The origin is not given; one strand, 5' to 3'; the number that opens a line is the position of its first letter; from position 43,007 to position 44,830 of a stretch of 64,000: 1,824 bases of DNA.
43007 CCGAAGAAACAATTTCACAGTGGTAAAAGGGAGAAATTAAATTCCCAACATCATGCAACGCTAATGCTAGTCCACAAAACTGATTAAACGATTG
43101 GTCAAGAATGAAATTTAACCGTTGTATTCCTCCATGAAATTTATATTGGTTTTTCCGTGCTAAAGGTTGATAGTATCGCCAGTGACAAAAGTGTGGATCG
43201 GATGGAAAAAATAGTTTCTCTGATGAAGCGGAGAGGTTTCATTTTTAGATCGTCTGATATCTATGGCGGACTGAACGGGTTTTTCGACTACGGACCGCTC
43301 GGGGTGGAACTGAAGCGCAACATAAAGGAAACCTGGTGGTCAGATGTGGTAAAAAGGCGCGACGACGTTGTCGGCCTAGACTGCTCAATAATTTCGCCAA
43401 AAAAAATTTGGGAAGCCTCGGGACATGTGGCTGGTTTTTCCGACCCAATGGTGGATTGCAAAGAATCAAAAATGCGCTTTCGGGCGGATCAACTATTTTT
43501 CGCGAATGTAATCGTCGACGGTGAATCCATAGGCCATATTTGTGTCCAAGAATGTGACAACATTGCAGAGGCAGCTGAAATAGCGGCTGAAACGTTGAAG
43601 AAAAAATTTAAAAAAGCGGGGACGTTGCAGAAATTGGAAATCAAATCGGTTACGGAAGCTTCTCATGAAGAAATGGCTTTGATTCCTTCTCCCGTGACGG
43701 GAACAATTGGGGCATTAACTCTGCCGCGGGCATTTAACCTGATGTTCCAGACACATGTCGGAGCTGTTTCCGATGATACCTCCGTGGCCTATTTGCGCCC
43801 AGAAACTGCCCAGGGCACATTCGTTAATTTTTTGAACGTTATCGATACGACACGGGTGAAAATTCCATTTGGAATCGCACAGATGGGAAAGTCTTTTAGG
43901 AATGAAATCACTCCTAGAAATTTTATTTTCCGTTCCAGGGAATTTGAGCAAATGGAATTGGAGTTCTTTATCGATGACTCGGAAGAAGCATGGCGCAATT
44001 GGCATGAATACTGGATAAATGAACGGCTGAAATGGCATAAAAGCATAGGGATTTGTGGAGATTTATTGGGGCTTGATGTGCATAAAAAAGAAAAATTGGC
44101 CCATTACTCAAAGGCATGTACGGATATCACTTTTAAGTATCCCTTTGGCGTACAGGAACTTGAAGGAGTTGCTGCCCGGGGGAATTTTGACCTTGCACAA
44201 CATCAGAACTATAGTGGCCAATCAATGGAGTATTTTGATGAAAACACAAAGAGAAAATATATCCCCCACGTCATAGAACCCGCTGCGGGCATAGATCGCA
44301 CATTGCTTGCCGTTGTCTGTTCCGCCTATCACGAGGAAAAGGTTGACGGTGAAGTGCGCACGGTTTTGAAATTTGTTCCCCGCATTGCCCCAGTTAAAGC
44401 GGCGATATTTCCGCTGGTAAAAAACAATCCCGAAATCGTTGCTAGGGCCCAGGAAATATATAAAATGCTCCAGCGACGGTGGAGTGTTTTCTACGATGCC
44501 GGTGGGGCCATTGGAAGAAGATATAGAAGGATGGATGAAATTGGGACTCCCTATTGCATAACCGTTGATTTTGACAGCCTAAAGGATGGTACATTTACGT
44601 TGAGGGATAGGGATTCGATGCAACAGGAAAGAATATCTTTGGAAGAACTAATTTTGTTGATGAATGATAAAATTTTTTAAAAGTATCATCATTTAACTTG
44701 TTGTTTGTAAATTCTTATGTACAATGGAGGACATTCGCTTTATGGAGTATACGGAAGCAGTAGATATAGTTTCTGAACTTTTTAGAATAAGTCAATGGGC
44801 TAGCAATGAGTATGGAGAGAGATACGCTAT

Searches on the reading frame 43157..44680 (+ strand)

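Call 61: search_protein_families(library=pfam, proteins=[window:43157-44680:+], max_evalue=0.00001)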
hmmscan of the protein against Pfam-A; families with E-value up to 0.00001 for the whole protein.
window:43157-44680:+ (507 aa): 2 families
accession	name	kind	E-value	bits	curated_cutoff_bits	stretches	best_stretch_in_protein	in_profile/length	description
PF03129.25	HGTP_anticodon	-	9.2e-22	77.5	21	1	414-499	1-88/94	Anticodon binding domain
PF00587.30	tRNA-synt_2b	-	3e-09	37.6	29.3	1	209-387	9-176/179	tRNA synthetase class II core domain (G, H, P, S and T)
